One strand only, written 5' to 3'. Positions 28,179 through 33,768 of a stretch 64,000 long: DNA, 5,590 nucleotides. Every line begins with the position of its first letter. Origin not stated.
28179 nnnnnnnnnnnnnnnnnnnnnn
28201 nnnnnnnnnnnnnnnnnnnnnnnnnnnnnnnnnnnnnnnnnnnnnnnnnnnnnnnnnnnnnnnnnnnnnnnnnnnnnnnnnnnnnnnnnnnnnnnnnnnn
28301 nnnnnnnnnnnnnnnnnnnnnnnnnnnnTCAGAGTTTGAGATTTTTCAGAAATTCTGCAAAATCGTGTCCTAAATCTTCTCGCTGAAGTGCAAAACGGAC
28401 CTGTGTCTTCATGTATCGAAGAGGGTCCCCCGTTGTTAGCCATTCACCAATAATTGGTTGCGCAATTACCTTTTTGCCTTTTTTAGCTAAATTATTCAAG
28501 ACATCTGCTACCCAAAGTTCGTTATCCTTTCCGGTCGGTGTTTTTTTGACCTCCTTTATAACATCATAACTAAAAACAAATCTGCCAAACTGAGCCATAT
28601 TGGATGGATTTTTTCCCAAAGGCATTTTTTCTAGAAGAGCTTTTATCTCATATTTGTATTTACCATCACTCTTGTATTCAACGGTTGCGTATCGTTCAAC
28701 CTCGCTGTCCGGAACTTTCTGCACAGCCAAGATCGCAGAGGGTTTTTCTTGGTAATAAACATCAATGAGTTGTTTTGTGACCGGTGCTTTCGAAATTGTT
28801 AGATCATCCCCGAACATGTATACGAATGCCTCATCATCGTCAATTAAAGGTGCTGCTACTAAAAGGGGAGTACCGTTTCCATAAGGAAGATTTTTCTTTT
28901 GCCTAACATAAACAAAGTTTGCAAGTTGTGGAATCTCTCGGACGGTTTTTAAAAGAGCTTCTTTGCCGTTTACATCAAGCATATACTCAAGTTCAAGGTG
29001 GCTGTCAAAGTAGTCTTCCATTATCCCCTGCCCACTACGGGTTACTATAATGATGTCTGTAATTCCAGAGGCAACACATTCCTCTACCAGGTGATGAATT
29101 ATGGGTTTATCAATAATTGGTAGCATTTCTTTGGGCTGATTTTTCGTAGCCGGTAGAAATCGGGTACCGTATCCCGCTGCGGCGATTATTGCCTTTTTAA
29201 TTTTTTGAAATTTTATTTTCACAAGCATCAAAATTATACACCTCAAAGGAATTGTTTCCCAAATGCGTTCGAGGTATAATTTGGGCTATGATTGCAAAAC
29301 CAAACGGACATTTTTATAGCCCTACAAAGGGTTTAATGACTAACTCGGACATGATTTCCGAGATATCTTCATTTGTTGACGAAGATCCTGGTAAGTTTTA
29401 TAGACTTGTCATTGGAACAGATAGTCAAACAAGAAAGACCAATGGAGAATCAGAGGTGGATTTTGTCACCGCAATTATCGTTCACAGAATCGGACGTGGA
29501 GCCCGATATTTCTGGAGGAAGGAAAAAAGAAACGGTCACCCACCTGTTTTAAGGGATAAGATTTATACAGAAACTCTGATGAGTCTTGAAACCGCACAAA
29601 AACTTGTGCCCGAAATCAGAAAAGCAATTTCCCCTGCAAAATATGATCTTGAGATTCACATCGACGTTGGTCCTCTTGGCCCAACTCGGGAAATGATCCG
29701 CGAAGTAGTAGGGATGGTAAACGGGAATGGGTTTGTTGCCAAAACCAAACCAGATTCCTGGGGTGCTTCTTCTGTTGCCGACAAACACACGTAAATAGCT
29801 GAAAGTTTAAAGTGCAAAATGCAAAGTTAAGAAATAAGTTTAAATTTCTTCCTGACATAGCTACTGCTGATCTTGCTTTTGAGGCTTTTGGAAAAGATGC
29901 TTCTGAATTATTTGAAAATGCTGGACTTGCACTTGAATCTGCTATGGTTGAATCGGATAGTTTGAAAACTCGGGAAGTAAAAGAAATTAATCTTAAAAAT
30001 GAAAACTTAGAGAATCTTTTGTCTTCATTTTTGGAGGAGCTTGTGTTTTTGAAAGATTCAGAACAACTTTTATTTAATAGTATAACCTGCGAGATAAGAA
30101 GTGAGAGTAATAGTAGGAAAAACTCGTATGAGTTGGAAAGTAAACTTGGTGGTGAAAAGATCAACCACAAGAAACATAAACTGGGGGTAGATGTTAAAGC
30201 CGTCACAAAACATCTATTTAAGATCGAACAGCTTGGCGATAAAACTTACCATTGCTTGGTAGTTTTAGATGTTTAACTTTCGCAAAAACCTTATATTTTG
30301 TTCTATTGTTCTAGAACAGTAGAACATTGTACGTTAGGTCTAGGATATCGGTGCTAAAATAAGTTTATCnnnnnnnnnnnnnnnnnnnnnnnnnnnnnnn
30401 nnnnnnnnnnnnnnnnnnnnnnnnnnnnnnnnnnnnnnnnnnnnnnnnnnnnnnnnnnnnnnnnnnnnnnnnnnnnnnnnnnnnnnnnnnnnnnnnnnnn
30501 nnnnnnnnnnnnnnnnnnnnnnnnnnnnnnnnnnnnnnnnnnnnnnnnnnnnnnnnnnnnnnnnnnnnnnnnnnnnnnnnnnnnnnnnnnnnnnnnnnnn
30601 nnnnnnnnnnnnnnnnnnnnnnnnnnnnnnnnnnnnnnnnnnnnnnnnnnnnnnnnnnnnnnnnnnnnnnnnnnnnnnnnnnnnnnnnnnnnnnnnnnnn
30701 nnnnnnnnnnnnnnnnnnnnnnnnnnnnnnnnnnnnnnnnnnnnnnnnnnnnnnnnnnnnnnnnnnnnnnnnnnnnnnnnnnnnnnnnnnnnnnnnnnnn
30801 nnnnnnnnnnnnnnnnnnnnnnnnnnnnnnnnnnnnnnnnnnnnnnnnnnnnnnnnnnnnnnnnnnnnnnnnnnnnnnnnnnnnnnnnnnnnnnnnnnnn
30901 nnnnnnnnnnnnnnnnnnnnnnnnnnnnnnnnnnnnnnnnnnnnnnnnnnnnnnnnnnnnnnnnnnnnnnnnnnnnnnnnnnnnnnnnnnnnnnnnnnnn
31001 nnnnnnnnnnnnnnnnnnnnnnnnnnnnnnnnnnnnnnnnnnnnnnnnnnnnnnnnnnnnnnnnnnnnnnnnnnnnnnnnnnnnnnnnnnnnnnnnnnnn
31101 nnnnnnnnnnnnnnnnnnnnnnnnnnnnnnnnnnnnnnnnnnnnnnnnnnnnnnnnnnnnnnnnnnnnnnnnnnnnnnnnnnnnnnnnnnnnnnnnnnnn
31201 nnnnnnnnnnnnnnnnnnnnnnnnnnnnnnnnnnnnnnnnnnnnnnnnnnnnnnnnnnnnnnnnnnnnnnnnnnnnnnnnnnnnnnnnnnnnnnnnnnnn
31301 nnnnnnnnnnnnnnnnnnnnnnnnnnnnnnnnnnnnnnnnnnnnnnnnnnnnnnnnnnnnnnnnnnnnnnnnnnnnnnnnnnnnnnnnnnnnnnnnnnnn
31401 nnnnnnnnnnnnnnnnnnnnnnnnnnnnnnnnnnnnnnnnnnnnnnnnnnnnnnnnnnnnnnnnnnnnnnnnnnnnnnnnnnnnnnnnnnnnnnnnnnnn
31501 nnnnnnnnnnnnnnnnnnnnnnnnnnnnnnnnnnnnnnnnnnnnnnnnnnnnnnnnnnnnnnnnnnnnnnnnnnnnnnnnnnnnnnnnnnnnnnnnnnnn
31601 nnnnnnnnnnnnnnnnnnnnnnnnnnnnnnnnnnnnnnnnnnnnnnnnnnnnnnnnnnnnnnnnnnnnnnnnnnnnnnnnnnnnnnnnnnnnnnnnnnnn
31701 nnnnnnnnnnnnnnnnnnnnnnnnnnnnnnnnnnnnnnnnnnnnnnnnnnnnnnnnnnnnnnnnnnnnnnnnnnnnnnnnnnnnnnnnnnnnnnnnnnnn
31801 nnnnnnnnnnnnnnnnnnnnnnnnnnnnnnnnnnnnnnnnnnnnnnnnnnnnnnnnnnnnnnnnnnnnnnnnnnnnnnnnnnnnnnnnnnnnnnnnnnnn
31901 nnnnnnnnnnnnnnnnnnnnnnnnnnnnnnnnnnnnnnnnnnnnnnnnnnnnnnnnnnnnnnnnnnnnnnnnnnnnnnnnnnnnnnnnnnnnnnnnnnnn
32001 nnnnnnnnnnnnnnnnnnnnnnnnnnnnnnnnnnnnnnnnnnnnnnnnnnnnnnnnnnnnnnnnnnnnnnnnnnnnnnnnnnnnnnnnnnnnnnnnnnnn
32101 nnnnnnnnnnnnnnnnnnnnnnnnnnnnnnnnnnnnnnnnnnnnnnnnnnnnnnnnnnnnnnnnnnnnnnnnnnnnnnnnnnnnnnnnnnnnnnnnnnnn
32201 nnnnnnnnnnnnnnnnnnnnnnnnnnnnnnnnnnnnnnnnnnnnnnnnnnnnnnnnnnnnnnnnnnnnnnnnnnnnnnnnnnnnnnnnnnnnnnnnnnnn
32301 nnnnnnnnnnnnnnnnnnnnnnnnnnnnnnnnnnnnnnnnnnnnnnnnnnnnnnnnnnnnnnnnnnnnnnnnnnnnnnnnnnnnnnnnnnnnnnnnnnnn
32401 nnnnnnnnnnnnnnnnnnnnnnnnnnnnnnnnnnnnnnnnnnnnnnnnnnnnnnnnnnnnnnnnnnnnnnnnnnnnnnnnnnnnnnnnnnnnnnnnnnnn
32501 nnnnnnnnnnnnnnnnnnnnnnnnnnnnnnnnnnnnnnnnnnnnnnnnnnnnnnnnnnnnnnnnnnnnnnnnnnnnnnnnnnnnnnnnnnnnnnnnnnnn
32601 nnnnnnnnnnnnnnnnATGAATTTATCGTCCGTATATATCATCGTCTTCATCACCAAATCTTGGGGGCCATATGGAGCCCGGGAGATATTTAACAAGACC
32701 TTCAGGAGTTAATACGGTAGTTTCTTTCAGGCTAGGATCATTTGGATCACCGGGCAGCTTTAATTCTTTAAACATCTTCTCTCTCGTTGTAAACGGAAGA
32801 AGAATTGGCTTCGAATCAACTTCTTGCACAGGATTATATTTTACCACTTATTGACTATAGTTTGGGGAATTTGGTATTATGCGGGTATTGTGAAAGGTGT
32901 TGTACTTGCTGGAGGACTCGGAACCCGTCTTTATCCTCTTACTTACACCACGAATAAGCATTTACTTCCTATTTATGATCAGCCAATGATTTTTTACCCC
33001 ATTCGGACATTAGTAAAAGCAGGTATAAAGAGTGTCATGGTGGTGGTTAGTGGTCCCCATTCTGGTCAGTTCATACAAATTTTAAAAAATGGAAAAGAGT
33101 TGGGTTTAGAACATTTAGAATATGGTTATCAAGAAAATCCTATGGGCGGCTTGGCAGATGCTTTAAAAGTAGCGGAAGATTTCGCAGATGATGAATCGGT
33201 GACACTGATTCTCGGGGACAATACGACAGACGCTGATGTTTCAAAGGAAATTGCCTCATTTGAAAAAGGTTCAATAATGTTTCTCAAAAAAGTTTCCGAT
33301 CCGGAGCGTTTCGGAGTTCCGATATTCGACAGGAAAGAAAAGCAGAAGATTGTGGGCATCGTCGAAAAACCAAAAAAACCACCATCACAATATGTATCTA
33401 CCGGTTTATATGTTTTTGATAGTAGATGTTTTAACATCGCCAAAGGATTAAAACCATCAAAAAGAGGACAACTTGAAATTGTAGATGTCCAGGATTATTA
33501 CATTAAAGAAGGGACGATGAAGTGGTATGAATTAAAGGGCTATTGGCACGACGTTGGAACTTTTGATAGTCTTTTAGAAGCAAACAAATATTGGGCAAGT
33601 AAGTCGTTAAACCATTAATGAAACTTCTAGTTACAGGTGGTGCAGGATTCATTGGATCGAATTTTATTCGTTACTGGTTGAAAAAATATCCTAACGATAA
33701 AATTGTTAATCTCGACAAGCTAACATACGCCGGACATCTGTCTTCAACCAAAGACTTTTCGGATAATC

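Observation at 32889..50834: Rhamnose-based surface-glycan island followed by sortase and substrate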

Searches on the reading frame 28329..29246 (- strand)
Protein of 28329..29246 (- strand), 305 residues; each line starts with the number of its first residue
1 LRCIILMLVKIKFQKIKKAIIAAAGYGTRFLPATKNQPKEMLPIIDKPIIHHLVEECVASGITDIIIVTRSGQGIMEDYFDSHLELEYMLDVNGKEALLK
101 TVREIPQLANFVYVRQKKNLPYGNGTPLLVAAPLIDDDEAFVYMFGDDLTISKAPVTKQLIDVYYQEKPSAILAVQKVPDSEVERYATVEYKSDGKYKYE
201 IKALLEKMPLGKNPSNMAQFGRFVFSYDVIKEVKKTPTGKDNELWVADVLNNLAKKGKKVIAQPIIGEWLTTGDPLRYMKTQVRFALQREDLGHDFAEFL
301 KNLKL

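Call 60: search_protein_families(library=pfam, proteins=[window:28329-29246:-], max_evalue=0.00001)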
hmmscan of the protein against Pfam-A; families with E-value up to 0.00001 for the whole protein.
window:28329-29246:- (305 aa): 1 family
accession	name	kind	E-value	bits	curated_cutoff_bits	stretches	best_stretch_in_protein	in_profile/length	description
PF00483.29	NTP_transferase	-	4.4e-25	89.1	21.2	1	18-281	1-238/245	Nucleotidyl transferase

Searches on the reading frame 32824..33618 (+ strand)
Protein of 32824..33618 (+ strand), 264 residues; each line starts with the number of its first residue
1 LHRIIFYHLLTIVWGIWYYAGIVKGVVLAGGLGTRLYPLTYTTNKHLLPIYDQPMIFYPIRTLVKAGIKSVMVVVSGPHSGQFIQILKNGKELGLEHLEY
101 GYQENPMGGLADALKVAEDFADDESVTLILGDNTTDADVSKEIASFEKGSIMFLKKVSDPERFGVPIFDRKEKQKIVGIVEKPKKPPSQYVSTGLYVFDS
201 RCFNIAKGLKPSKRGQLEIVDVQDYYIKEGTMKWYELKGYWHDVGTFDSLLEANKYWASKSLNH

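Call 3: search_protein_families(library=pfam, proteins=[window:32824-33618:+], max_evalue=0.01)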
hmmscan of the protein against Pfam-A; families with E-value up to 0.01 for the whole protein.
window:32824-33618:+ (264 aa): 2 families
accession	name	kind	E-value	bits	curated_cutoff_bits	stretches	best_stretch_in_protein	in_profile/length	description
PF00483.29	NTP_transferase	-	3.6e-54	184.4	21.2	1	24-256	1-241/245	Nucleotidyl transferase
PF12804.13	NTP_transf_3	-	1.4e-09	38.8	27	1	25-133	1-96/160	MobA-like NTP transferase domain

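Call 70: search_protein_families(library=ncbifam, proteins=[window:32890-33618:+], max_evalue=1e-8)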
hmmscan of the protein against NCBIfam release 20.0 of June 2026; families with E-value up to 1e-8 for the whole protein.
window:32890-33618:+ (242 aa): 21 families
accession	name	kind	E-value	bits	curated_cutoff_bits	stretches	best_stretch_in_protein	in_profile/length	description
TIGR01207.1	rmlA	equivalog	5.2e-66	222.7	360.65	1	2-234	1-235/286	glucose-1-phosphate thymidylyltransferase RfbA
TIGR01208.1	rmlA_long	equivalog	5.3e-62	209.7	320.25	1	2-233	1-232/353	glucose-1-phosphate thymidylyltransferase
NF012024.0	PRK15480.1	equivalog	7.4e-56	189.4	588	1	2-236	5-241/292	glucose-1-phosphate thymidylyltransferase RfbA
TIGR03992.1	Arch_glmU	subfamily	1.1e-46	159.5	292.1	1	1-236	1-228/393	bifunctional sugar-1-phosphate nucleotidylyltransferase/acetyltransferase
NF041173.1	Sug_nt_acttase_Thmprot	equivalog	9e-36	123.7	600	1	1-235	1-227/405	bifunctional sugar-1-phosphate nucleotidylyltransferase/acetyltransferase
NF041313.1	UDPGP_AglF_Halo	equivalog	9.7e-36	123.4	400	1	1-232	1-231/234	UTP--glucose-1-phosphate uridylyltransferase AglF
TIGR01099.1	galU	equivalog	3.3e-26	92.4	326.8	2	83-231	102-261/261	UTP--glucose-1-phosphate uridylyltransferase GalU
NF052502.1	man1P_GTase_Rv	exception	4.1e-24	85.1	440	1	2-230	2-225/352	mannose-1-phosphate guanylyltransferase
NF045761.1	NAMPUrTaseMurU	equivalog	1.7e-19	70.6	250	1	1-233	1-225/226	N-acetylmuramate alpha-1-phosphate uridylyltransferase MurU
TIGR02091.1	glgC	equivalog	4.3e-16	58.9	424.9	1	136-233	153-257/364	glucose-1-phosphate adenylyltransferase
NF003670.0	PRK05293.1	equivalog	4.3e-16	58.8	470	1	3-233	7-256/382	glucose-1-phosphate adenylyltransferase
NF009928.0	PRK13389.1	equivalog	1.2e-15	57.5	548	0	2-53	10-61/302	UTP--glucose-1-phosphate uridylyltransferase GalU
TIGR02623.1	G1P_cyt_trans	equivalog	8.2e-14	51.7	300.25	0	92-237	110-247/255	glucose-1-phosphate cytidylyltransferase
NF049965.1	GlMnHpPGnyltfHddC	equivalog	1.5e-12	47.7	300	1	1-182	1-173/221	D-glycero-D-manno-heptose 1-phosphate guanosyltransferase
NF007516.0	PRK10122.1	equivalog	1.2e-10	41.1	534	0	2-53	5-56/297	UTP--glucose-1-phosphate uridylyltransferase GalF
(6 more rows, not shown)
